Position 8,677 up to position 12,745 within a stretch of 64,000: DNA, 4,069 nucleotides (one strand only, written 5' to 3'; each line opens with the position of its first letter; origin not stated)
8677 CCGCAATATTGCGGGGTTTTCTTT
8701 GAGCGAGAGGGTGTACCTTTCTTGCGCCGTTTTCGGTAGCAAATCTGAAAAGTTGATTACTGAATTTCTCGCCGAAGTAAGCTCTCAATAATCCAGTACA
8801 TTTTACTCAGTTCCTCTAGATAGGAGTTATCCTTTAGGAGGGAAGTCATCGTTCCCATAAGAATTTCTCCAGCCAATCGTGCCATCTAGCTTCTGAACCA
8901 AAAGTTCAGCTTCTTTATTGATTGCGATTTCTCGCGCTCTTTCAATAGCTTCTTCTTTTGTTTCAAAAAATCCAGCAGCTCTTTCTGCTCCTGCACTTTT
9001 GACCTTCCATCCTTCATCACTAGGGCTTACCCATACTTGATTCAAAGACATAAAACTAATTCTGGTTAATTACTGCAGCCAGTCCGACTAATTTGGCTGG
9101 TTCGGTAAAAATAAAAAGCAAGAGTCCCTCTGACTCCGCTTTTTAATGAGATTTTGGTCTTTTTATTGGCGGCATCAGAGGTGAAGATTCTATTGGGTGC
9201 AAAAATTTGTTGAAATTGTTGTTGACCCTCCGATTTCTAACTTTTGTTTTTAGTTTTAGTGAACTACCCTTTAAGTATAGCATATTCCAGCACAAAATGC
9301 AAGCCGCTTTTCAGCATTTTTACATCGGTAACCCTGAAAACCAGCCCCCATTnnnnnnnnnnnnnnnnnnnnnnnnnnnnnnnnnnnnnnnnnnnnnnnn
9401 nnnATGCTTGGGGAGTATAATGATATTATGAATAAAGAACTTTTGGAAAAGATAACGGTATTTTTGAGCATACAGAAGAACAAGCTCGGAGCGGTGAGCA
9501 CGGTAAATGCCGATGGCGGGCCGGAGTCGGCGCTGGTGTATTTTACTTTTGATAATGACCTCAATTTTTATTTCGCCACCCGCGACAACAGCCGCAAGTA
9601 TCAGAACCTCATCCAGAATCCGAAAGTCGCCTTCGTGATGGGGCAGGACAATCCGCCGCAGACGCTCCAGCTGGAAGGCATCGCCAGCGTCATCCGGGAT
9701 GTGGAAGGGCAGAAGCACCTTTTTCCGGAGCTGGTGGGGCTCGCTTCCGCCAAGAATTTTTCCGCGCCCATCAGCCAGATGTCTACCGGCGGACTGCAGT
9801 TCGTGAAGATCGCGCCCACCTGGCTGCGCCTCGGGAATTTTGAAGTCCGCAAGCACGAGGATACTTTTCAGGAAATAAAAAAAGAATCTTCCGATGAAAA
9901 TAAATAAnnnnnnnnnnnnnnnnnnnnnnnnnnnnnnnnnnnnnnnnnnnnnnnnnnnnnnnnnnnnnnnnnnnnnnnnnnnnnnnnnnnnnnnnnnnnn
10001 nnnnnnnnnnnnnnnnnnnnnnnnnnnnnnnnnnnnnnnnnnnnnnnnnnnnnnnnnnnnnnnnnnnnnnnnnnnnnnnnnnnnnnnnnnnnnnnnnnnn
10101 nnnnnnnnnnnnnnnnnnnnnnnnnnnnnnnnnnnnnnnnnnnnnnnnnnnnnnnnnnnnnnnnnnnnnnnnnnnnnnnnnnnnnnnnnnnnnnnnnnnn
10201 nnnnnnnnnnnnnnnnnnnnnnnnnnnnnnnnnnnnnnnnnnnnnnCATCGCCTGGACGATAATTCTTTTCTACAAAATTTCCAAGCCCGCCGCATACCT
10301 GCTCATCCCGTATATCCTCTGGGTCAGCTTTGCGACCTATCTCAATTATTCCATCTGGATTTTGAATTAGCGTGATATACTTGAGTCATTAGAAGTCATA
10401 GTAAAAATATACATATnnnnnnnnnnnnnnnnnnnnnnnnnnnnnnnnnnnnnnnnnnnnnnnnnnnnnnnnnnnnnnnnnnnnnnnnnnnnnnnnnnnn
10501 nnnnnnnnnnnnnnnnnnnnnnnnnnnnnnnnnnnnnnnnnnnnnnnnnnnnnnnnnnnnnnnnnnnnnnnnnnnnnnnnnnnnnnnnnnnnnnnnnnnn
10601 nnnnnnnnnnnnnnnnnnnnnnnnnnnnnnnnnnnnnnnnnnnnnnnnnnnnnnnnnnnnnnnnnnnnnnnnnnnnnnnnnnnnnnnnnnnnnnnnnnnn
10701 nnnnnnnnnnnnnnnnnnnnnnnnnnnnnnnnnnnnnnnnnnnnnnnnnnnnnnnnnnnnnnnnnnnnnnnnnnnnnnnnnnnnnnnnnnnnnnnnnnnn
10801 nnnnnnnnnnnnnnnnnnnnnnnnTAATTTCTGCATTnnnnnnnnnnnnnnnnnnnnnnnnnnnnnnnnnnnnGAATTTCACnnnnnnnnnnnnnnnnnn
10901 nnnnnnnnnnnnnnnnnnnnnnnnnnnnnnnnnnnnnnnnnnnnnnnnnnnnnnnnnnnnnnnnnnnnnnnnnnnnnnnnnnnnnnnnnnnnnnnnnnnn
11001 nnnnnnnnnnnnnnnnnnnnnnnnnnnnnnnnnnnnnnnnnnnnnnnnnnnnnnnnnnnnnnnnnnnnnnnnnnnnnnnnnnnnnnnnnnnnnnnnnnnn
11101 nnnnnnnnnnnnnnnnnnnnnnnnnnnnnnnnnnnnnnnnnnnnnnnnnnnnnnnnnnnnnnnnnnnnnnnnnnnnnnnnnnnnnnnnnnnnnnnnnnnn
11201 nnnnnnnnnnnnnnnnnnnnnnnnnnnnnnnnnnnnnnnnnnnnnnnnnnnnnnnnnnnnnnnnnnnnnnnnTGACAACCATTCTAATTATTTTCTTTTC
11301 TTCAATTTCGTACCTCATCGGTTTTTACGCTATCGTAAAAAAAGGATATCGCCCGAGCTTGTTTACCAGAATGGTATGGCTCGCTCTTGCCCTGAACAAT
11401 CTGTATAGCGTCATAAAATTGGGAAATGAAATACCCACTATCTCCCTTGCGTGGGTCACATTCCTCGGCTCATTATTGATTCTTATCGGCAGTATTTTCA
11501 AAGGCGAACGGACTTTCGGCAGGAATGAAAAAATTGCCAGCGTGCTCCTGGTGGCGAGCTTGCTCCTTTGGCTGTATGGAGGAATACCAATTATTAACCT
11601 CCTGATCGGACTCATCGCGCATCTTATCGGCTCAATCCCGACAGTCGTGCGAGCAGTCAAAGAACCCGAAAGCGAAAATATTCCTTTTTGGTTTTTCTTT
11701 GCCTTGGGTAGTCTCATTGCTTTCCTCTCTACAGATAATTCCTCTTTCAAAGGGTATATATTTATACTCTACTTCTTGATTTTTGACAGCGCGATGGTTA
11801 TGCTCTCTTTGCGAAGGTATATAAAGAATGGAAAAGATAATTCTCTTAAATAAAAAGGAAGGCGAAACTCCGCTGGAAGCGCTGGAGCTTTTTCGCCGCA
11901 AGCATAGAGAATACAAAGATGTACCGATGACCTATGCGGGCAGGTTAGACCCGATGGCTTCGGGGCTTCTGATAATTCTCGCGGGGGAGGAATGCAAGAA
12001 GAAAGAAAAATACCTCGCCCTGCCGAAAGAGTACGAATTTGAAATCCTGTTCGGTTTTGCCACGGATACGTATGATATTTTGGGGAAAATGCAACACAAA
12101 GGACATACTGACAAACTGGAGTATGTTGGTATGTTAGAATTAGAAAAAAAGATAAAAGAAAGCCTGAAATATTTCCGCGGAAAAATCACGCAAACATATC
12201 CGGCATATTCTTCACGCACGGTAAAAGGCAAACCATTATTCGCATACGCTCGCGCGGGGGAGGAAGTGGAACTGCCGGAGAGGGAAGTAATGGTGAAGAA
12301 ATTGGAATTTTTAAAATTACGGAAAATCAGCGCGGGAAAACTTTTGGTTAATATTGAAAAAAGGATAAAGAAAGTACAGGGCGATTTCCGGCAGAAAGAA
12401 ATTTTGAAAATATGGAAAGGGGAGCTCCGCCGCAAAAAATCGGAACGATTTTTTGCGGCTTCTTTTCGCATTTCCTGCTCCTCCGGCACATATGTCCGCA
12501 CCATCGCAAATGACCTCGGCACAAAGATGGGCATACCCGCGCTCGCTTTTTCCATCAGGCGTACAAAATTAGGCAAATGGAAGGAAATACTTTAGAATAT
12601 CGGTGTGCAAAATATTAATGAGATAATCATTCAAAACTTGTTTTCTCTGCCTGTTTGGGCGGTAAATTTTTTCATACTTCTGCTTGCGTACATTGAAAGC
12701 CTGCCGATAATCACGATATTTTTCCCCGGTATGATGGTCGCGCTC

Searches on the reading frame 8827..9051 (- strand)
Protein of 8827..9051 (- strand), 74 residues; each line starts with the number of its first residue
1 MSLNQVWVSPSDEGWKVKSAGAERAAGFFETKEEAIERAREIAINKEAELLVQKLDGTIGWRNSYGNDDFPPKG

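Call 3: search_protein_families(library=pfam, proteins=[window:8827-9051:-], max_evalue=1)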
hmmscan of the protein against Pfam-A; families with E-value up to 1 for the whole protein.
window:8827-9051:- (74 aa): 1 family
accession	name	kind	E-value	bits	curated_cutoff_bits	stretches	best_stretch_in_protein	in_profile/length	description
PF09954.14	DUF2188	-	4.4e-20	72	22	1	7-65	2-62/62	Uncharacterized protein conserved in bacteria (DUF2188)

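Call 4: search_protein_families(library=padloc, proteins=[window:8827-9051:-], max_evalue=1)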
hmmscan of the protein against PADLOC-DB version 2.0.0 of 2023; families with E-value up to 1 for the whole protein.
window:8827-9051:- (74 aa): 2 families
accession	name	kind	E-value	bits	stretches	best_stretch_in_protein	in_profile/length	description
PDLC04941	PDC-S16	-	6.9e-28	95.3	1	1-74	1-75/75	-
PDLC04942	PDC-S16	-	2.2e-27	93.6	1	1-74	1-75/75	-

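Call 5: search_protein_families(library=ncbifam, proteins=[window:8827-9051:-], max_evalue=1)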
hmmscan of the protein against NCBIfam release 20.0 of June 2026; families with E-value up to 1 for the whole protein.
window:8827-9051:- (74 aa): 0 families

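Call 6: search_protein_families(library=phrogs, proteins=[window:8827-9051:-], max_evalue=1)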
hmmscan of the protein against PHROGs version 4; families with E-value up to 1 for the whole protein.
window:8827-9051:- (74 aa): 10 families
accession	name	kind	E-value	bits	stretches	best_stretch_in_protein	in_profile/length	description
phrog_3220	-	unknown function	2.5e-24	86.3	1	6-74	5-74/74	-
phrog_22338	-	unknown function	1.2e-08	36.3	1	8-74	140-207/207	-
phrog_2287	-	unknown function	0.025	15.3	1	9-53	32-78/167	-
phrog_1672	-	unknown function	0.055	14.1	1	11-45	28-64/168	-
phrog_19167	-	unknown function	0.12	13.4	1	24-44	36-56/63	-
phrog_24751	-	DNA, RNA and nucleotide metabolism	0.13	13.6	1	6-43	15-52/65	HNH endonuclease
phrog_23382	-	unknown function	0.15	13.1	1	13-44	26-54/67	-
phrog_22032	-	unknown function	0.18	13.1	0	41-70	27-57/68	-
phrog_38598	-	unknown function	0.23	13.1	1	20-47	28-55/102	-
phrog_3593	-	DNA, RNA and nucleotide metabolism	0.37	11.4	1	16-44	166-194/210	HNH endonuclease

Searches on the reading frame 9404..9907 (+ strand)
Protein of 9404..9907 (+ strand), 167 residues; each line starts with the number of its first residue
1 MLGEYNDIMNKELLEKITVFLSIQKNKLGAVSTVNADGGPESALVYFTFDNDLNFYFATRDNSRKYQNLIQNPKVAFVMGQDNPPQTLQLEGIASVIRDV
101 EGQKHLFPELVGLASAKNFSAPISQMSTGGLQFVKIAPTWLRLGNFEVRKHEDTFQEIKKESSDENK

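Call 3: search_protein_families(library=pfam, proteins=[window:9404-9907:+], max_evalue=1)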
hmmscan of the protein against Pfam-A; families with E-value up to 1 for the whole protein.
window:9404-9907:+ (167 aa): 3 families
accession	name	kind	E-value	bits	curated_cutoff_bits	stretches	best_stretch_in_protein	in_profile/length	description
PF01243.27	PNPOx_N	-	3.4e-14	53.7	28.1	1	23-139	9-114/120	Pyridoxamine 5'-phosphate oxidase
PF16242.11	Pyrid_ox_like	-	2.9e-05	24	28.8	1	47-107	35-95/149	Pyridoxamine 5'-phosphate oxidase like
PF09992.14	NAGPA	-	0.038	14.6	25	1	27-69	127-165/169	Phosphodiester glycosidase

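Call 66: find_related_loci(query=window:9404-9907:+, collection=metagenome_contigs, flank=10000)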
Query window:9404-9907:+ (167 aa) in metagenome_contigs; peptide patterns used: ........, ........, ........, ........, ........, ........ (x = any residue, [..] = any of these).
215 stretches matched a pattern; 2 encode a relative of the query (tblastn E <= 1e-3); 2 distinct loci.
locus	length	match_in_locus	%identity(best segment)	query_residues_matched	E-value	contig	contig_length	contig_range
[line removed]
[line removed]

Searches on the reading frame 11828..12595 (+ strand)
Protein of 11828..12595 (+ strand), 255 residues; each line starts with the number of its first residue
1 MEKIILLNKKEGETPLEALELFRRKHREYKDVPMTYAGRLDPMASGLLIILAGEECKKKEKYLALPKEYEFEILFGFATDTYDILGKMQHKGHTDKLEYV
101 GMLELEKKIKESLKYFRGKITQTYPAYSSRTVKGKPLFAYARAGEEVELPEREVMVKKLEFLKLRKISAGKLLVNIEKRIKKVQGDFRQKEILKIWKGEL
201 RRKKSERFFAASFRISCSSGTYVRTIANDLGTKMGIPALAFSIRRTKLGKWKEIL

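Call 69: find_homologous_proteins(query=window:11828-12595:+, max_evalue=1e-40)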
Query window:11828-12595:+ (255 aa): 2910 proteins with E <= 1e-40 among 4485 candidates; the best 120 are listed.
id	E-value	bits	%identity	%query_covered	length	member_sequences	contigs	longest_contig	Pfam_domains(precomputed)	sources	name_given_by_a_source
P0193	1.6e-160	550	100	100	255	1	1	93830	PF01509.24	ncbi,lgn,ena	-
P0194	1.5e-110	387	72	98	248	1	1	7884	PF01509.24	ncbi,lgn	-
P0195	6.1e-107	375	72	98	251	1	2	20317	PF01509.24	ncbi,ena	-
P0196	8.0e-107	375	71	98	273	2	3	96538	PF01509.24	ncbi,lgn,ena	ncbi:MAG: hypothetical protein AAB438_01125 [Patescibacteria group bacterium]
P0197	5.9e-106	372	67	99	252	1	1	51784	PF01509.24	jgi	-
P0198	1.2e-105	371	68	100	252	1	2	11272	PF01509.24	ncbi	-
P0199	3.2e-105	369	68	98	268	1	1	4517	PF01509.24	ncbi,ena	-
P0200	5.7e-105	368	69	98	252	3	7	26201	PF01509.24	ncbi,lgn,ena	ncbi:MAG TPA: hypothetical protein VJB09_00760 [Candidatus Paceibacterota bacterium]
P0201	6.9e-105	368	70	100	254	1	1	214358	PF01509.24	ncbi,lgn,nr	ncbi:hypothetical protein K8Q94_02470 [Candidatus Nomurabacteria bacterium]|nr:hypothetical protein 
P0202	1.0e-104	368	69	100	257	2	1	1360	PF01509.24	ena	-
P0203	2.7e-104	366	68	100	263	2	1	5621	PF01509.24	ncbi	-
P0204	6.5e-103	362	68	99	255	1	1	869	PF01509.24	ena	-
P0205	7.5e-103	362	67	98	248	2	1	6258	PF01509.24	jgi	jgi:tRNA pseudouridine55 synthase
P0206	9.8e-103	361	69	100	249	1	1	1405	PF01509.24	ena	-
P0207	1.1e-102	361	65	98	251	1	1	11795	PF01509.24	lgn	-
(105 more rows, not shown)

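Call 70: find_encoding_contigs(protein=P0196, flank=10000, max_places=1)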
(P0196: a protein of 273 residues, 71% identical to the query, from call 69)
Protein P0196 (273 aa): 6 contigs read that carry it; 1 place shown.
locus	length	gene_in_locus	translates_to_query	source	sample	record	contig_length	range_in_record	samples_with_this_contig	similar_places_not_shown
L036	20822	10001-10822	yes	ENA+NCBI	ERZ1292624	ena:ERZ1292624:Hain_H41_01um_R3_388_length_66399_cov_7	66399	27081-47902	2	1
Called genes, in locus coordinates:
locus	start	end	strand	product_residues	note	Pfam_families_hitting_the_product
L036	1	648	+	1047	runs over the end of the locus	PF19077:Big_13 (faint), PF03174:CHB_HEX_C (faint), PF21471:Reelin_subrepeat-B (faint), PF02012:BNR (faint)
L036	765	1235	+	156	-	PF07963:N_methyl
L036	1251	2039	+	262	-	PF06750:A24_N_bact, PF01478:Peptidase_A24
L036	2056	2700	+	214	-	-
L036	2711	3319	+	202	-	-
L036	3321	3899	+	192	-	PF07963:N_methyl (weak)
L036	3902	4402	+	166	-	-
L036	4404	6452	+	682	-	PF22745:Nlig-Ia, PF01653:DNA_ligase_aden, PF03120:OB_DNA_ligase, PF14520:HHH_5 (faint), PF12826:HHH_2, PF00533:BRCT, PF12738:PTCB-BRCT (weak)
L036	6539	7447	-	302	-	-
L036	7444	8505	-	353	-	-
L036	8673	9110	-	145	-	-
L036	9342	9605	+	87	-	-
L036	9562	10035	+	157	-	-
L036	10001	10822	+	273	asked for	PF01509:TruB_N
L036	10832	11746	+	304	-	PF03741:TerC, PF04332:DUF475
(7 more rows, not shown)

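Call 71: find_encoding_contigs(protein=P0195, flank=10000, max_places=1)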
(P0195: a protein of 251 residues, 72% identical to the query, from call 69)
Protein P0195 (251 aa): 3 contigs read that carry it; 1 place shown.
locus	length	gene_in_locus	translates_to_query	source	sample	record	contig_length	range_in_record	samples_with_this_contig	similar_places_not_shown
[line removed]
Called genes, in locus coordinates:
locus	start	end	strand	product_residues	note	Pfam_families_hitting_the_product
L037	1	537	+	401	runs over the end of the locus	PF28597:T2SSF_N, PF00482:T2SSF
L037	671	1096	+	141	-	PF07963:N_methyl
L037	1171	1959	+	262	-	PF06750:A24_N_bact, PF01478:Peptidase_A24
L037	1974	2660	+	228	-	-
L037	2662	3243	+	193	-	-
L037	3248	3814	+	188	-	PF07963:N_methyl (weak)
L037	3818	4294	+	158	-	-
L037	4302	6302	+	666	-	PF22745:Nlig-Ia, PF01653:DNA_ligase_aden, PF03120:OB_DNA_ligase, PF03119:DNA_ligase_ZBD (faint), PF14520:HHH_5 (weak), PF12826:HHH_2, PF00533:BRCT, PF12738:PTCB-BRCT (weak)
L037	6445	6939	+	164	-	-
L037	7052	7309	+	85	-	PF02686:GatC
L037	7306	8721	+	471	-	PF01425:Amidase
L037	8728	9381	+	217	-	-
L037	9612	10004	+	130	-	PF01641:SelR, PF24046:At4g08330 (faint)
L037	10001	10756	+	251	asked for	PF01509:TruB_N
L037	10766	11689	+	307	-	PF03741:TerC (weak), PF04332:DUF475, PF03741:TerC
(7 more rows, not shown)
